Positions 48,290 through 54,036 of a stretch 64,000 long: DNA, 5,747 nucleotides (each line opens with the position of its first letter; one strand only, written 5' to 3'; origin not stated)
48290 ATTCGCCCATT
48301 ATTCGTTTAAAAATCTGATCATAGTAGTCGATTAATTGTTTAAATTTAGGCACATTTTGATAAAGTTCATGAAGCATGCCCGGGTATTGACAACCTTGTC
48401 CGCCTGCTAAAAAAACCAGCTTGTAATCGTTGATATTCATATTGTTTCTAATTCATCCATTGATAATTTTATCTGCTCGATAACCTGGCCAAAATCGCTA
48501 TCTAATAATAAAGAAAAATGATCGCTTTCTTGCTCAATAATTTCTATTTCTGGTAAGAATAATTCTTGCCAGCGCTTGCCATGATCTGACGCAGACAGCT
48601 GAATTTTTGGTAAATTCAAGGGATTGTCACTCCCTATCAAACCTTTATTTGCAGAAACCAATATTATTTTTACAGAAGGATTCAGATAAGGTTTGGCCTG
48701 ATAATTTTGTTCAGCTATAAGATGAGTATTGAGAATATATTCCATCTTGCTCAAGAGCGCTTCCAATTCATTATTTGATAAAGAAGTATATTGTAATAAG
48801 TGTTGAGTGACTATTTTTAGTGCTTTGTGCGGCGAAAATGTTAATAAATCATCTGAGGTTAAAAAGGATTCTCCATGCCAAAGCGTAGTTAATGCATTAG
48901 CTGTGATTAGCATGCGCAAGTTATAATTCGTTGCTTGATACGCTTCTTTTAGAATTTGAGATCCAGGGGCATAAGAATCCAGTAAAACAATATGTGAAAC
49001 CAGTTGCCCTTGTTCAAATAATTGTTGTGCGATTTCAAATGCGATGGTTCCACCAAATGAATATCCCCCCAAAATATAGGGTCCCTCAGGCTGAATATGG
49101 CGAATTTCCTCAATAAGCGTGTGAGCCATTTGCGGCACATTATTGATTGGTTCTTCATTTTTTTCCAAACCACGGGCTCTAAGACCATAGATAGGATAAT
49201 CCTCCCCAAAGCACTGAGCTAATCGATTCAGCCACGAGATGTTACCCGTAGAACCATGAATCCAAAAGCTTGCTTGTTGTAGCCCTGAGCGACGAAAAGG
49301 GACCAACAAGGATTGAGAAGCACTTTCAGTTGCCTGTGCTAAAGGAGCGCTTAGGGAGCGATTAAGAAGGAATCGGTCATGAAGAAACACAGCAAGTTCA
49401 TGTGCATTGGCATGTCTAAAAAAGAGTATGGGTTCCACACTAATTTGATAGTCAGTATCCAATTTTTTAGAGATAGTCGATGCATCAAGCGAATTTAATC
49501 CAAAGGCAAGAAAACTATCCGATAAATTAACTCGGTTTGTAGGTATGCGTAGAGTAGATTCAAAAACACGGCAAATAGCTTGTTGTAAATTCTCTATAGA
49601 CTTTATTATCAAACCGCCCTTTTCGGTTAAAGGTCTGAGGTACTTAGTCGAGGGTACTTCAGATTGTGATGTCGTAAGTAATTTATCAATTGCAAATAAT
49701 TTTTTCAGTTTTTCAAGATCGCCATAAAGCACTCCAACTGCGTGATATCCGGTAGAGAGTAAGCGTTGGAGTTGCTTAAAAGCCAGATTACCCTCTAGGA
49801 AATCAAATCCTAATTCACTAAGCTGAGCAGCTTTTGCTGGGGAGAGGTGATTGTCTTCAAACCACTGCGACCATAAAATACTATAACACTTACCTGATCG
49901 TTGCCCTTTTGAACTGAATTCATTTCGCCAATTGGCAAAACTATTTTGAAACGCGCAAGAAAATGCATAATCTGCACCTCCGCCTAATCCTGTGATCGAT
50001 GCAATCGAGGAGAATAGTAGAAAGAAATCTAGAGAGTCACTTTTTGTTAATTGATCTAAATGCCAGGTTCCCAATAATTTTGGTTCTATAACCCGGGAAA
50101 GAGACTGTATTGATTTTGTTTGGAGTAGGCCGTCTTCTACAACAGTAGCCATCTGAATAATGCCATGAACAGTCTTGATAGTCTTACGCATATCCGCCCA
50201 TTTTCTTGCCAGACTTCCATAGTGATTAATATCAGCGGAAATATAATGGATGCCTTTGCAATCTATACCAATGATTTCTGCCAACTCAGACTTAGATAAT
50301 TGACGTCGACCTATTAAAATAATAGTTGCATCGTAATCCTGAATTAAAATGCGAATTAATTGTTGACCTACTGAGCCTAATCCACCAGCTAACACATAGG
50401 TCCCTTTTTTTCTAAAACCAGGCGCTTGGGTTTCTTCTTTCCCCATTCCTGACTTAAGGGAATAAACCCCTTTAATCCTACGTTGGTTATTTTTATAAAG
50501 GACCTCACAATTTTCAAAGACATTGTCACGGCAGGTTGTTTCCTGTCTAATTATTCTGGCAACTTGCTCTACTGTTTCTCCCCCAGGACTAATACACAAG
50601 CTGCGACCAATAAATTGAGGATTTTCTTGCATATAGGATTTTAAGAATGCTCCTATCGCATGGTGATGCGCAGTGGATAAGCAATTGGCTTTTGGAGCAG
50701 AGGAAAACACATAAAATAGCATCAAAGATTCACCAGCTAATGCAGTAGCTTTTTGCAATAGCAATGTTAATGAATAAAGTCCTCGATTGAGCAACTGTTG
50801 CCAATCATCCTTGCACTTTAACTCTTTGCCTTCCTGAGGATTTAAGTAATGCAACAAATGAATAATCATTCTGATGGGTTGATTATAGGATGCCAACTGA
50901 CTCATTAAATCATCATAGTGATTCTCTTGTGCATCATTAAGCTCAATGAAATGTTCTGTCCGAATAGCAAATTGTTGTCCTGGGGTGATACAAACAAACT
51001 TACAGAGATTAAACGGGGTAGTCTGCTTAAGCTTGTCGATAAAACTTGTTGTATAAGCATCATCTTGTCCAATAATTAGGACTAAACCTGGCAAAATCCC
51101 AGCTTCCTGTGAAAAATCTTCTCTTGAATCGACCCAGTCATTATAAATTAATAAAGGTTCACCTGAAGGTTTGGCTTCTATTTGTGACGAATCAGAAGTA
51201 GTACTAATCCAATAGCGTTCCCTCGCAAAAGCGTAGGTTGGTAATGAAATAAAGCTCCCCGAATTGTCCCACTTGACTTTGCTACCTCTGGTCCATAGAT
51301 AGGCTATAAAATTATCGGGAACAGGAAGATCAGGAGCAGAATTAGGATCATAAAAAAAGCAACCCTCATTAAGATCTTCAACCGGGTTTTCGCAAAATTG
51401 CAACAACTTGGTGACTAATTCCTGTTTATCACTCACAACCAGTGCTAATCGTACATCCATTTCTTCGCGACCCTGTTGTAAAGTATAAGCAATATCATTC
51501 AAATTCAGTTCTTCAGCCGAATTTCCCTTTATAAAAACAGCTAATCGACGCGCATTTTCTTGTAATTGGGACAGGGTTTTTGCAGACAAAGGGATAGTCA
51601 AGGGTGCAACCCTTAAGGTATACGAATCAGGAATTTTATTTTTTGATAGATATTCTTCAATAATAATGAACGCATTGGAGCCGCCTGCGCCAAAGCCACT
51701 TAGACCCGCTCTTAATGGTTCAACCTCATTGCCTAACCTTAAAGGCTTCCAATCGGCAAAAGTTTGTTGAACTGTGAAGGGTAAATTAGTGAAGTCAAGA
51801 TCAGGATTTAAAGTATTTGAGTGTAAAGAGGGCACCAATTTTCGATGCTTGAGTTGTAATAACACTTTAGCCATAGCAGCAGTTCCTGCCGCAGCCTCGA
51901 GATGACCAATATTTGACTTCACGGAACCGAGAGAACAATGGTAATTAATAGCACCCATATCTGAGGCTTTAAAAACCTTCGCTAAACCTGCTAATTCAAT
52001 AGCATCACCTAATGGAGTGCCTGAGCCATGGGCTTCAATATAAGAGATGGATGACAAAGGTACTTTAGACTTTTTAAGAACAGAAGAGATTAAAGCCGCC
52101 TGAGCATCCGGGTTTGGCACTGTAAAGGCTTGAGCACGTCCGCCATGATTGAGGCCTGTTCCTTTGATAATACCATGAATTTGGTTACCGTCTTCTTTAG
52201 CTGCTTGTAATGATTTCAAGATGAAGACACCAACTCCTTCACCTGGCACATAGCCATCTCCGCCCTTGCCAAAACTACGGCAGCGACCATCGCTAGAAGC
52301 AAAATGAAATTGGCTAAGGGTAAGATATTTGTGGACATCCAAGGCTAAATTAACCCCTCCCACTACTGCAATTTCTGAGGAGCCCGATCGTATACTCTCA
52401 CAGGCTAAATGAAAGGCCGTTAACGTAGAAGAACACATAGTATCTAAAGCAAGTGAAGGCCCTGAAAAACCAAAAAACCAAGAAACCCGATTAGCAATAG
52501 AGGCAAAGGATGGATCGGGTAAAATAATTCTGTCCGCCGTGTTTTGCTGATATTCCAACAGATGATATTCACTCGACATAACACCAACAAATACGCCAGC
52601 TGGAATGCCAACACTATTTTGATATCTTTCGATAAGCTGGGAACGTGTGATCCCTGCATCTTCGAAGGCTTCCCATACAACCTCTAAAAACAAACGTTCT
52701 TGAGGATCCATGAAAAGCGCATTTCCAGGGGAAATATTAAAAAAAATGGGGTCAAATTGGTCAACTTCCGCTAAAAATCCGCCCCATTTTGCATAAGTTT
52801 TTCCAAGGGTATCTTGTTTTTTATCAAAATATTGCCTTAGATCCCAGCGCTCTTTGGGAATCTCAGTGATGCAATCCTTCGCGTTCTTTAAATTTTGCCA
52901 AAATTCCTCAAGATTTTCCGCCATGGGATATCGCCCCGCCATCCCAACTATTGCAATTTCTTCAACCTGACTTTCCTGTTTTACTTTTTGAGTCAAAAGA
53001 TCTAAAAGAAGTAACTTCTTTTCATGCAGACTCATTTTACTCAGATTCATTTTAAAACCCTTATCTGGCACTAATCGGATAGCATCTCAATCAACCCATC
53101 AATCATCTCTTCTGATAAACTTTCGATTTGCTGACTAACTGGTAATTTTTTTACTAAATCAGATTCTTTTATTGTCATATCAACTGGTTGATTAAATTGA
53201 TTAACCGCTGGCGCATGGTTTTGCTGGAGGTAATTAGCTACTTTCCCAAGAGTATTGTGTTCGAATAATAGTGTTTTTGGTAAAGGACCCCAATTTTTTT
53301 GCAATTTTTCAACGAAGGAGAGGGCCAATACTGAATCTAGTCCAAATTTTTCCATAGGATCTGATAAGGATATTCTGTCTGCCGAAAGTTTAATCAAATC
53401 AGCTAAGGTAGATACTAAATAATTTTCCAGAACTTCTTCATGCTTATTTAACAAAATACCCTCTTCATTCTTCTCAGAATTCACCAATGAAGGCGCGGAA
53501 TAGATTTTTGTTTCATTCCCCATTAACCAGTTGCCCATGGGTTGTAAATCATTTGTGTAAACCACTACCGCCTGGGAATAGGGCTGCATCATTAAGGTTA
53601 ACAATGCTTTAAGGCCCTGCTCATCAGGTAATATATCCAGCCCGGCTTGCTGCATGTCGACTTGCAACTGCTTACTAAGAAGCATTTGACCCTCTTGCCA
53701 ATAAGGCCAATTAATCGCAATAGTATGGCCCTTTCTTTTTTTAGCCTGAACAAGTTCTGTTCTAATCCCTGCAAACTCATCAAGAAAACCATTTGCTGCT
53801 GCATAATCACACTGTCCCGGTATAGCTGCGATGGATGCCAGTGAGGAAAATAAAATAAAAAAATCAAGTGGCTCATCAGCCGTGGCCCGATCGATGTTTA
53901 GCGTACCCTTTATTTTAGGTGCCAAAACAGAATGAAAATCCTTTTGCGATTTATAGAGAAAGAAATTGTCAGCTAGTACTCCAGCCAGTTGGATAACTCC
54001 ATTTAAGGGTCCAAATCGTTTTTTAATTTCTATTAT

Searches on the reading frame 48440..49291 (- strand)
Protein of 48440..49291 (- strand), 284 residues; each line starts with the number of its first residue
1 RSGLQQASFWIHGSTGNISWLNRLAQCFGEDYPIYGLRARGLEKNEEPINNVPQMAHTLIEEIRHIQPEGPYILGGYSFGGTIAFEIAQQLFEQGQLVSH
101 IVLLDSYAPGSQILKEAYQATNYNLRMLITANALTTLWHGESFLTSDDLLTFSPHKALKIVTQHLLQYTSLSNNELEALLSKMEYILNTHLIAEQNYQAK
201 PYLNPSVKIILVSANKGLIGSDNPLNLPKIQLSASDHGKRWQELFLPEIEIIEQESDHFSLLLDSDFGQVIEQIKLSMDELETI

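Call 11: search_protein_families(library=pfam, proteins=[window:48440-49291:-], max_evalue=0.0001)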
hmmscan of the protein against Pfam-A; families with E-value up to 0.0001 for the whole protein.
window:48440-49291:- (284 aa): 2 families
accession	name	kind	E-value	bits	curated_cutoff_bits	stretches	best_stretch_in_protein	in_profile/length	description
PF00975.26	Thioesterase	-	1.7e-27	97.5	26.4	1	9-274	4-222/226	Thioesterase domain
PF00561.26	Abhydrolase_1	-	4.8e-07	30.1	25.8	1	11-216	6-209/245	alpha/beta hydrolase fold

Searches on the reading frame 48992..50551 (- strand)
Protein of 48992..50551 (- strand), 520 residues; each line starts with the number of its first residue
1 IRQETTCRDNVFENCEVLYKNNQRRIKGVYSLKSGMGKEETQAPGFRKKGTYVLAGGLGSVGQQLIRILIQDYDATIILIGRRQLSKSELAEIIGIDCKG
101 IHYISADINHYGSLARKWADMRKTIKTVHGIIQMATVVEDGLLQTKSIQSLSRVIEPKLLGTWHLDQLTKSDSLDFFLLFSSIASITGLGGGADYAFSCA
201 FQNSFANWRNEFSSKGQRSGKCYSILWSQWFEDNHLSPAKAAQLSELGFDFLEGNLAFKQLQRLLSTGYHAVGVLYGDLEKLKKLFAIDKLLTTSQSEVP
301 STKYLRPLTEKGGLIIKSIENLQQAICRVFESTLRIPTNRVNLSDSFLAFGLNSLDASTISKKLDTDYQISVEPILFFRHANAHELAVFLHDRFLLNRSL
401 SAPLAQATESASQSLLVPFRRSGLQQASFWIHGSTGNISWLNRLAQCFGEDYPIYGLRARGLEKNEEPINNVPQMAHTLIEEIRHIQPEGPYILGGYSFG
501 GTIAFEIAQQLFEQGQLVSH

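Call 11: search_protein_families(library=pfam, proteins=[window:48992-50551:-], max_evalue=0.0001)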
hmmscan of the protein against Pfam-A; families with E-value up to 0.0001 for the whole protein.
window:48992-50551:- (520 aa): 3 families
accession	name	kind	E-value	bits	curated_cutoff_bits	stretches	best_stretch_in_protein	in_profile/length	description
PF08659.16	KR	-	5.3e-38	131.2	22.6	1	50-213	1-167/180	KR domain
PF00975.26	Thioesterase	-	5.4e-20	73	26.4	1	429-518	4-94/226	Thioesterase domain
PF00550.31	PP-binding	-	1.4e-09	38.5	20.8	1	324-387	1-64/67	Phosphopantetheine attachment site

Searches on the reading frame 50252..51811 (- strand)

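Call 11: search_protein_families(library=pfam, proteins=[window:50252-51811:-], max_evalue=0.0001)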
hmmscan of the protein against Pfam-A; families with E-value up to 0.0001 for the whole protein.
window:50252-51811:- (520 aa): 5 families
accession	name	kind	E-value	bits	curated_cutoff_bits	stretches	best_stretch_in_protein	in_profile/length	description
PF22336.2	RhiE-like_linker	-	4.2e-20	71.9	27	1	75-141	2-65/67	RhiE-like, KS-MAT linker domain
PF22621.2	CurL-like_PKS_C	-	1e-17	64.2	27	1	73-136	3-64/64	CurL-like, PKS C-terminal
PF21394.3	Beta-ketacyl_N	-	1.3e-16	61.1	26.9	1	244-424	3-170/170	Beta-ketoacyl synthase-like, N-terminal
PF08659.16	KR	-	2.5e-07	31.2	22.6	1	470-509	1-41/180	KR domain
PF16197.11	KAsynt_C_assoc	-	4.1e-06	27.6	33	1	2-121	2-107/111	Ketoacyl-synthetase C-terminal extension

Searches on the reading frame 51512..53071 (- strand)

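Call 11: search_protein_families(library=pfam, proteins=[window:51512-53071:-], max_evalue=0.0001)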
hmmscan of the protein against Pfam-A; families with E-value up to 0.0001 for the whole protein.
window:51512-53071:- (520 aa): 4 families
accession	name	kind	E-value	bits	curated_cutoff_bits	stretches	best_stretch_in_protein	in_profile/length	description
PF00109.32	ketoacyl-synt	-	9.1e-85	284.7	20.8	1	37-291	2-252/252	Beta-ketoacyl synthase, N-terminal domain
PF02801.28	Ketoacyl-synt_C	-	6.2e-36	123.5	20.8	1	300-418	2-118/119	Beta-ketoacyl synthase, C-terminal domain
PF00108.29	Thiolase_N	-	1e-05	25.5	26.4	1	203-241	75-113/260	Thiolase, N-terminal domain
PF16197.11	KAsynt_C_assoc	-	3.9e-05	24.5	33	1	422-510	2-80/111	Ketoacyl-synthetase C-terminal extension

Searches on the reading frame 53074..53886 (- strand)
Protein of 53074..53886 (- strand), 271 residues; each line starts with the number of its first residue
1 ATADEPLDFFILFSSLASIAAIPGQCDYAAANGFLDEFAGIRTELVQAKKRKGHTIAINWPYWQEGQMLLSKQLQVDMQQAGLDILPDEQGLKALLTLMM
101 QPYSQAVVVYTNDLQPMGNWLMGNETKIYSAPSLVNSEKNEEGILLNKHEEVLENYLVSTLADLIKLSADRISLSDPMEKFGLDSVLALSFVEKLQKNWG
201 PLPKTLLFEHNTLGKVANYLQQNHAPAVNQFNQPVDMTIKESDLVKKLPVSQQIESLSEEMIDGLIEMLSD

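Call 11: search_protein_families(library=pfam, proteins=[window:53074-53886:-], max_evalue=0.0001)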
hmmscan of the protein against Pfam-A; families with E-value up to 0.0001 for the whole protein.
window:53074-53886:- (271 aa): 2 families
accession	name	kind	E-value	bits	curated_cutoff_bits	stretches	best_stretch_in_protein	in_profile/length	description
PF08659.16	KR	-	1e-13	52.1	22.6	1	1-65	122-180/180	KR domain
PF00550.31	PP-binding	-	6.8e-11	42.7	20.8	1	156-220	2-67/67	Phosphopantetheine attachment site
